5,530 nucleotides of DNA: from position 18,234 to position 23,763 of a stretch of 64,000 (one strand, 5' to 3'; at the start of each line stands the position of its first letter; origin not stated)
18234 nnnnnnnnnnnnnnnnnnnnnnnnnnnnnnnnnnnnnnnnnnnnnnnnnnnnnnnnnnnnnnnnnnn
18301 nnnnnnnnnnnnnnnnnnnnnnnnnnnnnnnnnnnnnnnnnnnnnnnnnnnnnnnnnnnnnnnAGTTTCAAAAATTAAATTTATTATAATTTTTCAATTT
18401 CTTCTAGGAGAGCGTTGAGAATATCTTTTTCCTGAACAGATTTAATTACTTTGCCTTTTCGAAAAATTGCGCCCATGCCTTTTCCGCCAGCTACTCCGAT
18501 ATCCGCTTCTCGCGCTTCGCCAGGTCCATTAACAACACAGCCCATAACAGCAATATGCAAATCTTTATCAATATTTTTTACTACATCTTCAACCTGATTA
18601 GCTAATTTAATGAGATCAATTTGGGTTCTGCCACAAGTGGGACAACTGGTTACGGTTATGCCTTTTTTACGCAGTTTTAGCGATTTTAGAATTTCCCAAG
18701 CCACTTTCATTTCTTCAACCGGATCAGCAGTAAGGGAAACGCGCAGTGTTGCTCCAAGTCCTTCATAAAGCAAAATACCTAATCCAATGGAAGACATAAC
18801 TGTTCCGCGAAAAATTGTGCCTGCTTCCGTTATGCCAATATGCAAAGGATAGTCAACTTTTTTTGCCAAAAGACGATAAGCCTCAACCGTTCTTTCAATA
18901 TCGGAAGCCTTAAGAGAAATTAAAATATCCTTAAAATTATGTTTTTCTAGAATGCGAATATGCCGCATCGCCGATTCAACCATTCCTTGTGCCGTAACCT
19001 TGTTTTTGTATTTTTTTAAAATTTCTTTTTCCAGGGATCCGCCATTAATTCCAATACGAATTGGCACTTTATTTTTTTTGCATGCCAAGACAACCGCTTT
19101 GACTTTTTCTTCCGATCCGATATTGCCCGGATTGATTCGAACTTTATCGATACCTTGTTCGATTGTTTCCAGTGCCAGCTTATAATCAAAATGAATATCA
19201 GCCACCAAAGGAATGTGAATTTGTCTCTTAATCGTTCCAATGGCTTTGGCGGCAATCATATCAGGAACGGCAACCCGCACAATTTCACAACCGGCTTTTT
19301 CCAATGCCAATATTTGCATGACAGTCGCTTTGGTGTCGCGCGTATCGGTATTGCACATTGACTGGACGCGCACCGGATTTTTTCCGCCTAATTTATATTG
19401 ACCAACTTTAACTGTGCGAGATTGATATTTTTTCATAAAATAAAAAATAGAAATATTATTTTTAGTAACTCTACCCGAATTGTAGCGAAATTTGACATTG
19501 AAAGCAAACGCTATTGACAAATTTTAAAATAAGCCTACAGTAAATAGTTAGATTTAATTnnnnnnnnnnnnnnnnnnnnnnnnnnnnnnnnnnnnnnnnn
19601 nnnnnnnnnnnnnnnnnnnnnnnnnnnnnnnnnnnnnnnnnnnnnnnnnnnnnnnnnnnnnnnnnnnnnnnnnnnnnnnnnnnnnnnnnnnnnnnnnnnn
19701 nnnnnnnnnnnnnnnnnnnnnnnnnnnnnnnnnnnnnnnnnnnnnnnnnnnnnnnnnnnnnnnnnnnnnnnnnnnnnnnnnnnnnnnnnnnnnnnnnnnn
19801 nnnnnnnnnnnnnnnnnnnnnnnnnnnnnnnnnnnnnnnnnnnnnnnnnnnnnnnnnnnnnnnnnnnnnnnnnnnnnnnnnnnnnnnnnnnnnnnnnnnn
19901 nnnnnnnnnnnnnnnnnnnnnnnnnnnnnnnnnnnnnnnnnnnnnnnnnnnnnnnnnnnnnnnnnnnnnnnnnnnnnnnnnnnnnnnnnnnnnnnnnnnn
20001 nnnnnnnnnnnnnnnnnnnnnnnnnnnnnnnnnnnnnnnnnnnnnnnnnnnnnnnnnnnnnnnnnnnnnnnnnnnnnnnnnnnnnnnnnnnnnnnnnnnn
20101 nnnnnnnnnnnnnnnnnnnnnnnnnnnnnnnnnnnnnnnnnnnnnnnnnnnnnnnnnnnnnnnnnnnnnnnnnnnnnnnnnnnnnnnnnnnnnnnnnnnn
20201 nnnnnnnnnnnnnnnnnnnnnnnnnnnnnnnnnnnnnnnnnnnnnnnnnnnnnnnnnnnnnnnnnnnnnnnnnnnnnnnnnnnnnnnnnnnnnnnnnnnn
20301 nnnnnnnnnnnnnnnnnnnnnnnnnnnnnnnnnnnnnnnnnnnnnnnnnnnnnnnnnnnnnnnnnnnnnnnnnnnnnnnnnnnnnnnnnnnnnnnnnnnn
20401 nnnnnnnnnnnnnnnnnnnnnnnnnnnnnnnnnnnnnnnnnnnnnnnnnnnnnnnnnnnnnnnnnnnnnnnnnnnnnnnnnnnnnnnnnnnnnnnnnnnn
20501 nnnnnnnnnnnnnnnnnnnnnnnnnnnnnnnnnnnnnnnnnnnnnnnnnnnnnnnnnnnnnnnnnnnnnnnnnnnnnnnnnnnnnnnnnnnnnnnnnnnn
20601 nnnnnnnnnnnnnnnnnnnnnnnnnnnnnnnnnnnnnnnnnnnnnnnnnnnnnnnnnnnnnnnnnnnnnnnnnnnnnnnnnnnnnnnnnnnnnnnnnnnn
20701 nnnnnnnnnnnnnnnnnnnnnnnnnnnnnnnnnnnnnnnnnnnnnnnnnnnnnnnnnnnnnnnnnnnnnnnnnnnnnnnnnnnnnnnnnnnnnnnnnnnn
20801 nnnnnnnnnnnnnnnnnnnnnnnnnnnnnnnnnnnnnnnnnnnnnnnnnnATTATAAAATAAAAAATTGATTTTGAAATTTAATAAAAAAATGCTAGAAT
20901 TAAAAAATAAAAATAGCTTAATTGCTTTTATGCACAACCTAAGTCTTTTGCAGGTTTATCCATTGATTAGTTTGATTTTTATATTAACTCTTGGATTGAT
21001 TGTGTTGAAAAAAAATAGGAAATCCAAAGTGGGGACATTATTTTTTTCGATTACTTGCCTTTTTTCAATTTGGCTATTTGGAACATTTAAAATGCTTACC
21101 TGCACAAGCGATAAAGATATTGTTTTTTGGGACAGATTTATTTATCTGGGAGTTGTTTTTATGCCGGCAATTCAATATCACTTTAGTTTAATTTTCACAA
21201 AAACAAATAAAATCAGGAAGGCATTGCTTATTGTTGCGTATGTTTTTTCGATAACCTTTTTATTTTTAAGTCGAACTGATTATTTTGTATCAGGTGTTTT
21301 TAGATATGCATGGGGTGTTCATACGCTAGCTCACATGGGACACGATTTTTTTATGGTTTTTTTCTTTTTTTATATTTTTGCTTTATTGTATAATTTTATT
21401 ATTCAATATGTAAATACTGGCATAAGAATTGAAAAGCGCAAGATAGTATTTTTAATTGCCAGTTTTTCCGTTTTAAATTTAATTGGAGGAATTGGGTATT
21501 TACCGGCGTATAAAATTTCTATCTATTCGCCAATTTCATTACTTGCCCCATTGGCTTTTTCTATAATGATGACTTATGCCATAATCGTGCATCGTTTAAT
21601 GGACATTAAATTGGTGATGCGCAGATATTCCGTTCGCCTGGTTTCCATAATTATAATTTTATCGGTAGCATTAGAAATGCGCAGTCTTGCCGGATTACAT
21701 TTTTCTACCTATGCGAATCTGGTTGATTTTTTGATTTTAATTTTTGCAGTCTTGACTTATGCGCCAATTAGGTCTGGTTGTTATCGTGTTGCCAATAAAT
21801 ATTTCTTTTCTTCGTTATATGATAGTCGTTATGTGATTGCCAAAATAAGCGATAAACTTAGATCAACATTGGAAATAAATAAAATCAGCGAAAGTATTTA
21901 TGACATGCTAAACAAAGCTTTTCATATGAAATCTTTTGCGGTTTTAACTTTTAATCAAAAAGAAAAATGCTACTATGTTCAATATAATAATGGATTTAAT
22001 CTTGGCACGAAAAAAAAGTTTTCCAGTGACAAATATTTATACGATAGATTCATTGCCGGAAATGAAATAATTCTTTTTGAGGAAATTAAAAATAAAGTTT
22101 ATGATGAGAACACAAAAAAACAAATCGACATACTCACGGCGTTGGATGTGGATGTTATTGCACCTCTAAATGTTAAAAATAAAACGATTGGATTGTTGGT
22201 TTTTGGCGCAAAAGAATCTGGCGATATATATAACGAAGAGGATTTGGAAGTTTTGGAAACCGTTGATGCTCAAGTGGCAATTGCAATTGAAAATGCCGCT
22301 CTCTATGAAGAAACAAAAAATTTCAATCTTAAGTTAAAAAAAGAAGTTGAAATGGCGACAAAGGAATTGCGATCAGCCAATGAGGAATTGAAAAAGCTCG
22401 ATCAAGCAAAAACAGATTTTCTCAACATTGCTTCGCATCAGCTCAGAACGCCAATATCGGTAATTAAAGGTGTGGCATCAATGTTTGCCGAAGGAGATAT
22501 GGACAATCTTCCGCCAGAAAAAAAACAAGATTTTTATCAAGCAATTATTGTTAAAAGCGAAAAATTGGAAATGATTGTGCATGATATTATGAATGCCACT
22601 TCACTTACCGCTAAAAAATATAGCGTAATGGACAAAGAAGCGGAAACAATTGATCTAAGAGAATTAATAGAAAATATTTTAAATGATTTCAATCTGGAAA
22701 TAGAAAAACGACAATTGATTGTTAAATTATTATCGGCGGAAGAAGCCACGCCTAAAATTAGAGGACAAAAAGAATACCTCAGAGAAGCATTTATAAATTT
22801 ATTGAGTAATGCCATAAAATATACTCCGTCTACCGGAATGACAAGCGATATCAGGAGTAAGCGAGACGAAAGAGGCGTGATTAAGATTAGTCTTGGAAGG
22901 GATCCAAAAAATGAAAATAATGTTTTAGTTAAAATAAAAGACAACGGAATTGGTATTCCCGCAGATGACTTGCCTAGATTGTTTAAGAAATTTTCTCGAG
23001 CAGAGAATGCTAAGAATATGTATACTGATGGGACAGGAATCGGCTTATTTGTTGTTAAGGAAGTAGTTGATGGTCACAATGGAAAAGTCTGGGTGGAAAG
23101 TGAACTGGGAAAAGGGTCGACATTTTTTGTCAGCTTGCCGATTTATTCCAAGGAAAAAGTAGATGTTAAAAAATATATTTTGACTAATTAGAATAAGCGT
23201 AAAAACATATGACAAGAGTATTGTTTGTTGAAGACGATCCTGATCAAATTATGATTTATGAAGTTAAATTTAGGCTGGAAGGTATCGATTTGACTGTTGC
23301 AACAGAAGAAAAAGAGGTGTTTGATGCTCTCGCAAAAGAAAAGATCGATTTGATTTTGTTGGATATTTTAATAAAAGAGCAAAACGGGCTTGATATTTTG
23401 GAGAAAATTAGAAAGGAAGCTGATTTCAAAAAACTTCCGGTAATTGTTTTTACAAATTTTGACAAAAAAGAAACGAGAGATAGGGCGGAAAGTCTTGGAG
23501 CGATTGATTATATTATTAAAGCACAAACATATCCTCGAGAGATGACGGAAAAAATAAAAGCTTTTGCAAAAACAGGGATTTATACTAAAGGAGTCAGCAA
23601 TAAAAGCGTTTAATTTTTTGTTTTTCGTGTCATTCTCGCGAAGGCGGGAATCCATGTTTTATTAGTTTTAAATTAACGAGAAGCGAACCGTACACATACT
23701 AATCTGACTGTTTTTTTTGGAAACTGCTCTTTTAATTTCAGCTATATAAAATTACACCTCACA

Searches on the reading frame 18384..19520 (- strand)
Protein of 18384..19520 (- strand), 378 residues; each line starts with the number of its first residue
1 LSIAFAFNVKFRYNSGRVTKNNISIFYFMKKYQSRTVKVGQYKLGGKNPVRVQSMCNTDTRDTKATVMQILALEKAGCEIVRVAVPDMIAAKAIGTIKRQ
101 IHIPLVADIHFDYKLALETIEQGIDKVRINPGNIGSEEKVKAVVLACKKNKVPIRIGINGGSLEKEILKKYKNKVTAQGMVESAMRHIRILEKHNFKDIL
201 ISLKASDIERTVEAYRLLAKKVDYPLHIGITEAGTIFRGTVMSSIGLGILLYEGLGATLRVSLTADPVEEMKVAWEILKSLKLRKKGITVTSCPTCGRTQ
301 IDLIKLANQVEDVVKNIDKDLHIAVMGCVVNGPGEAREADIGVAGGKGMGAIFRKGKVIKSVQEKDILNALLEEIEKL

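Call 11: search_protein_families(library=pfam, proteins=[window:18384-19520:-], max_evalue=0.00001)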
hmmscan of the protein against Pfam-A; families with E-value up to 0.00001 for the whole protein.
window:18384-19520:- (378 aa): 1 family
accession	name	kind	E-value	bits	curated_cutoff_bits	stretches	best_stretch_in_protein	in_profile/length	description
PF04551.19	GcpE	-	1e-154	515.1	32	1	35-377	2-343/343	GcpE protein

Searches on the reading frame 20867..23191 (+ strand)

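Call 9: search_protein_families(library=pfam, proteins=[window:20867-23191:+])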
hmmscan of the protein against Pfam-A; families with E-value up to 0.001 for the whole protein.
window:20867-23191:+ (774 aa): 5 families
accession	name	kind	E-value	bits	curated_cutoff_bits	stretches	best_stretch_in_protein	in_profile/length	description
PF02518.31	HATPase_c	-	7.1e-27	94.5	26.4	1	635-759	3-109/111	Histidine kinase-, DNA gyrase B-, and HSP90-like ATPase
PF00512.31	HisKA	-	1.6e-10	41.3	26.9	1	514-580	1-63/66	His Kinase A (phospho-acceptor) domain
PF16927.11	HisKA_7TM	-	3.8e-10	40.4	28.6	1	33-247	3-222/224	N-terminal 7TM region of histidine kinase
PF13492.12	GAF_3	-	7.3e-09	36.6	27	1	337-476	2-129/129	GAF domain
PF13185.12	GAF_2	-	5.3e-06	27.1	28.6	1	430-475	92-136/136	GAF domain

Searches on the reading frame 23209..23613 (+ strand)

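Call 42: search_protein_families(library=pfam, proteins=[window:23209-23613:+], max_evalue=1)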
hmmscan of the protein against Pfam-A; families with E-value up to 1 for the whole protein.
window:23209-23613:+ (134 aa): 5 families
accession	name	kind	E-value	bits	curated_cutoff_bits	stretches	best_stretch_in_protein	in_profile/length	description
PF00072.30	Response_reg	-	7e-20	71.7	30.2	1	4-115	1-109/111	Response regulator receiver domain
PF12529.13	Xylo_C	-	0.019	15.1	25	1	43-113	95-165/182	Xylosyltransferase C terminal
PF20274.4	cREC_REC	-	0.048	14.8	27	1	27-76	14-65/88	Cyclic-phosphate processing Receiver domain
PF04556.18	DpnII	-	0.055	13.2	23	1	36-124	24-114/278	DpnII restriction endonuclease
PF10137.14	CAP12-PCTIR_TIR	-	0.14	12.6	24.7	1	34-92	13-70/119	CAP12/Pycsar effector protein, TIR domain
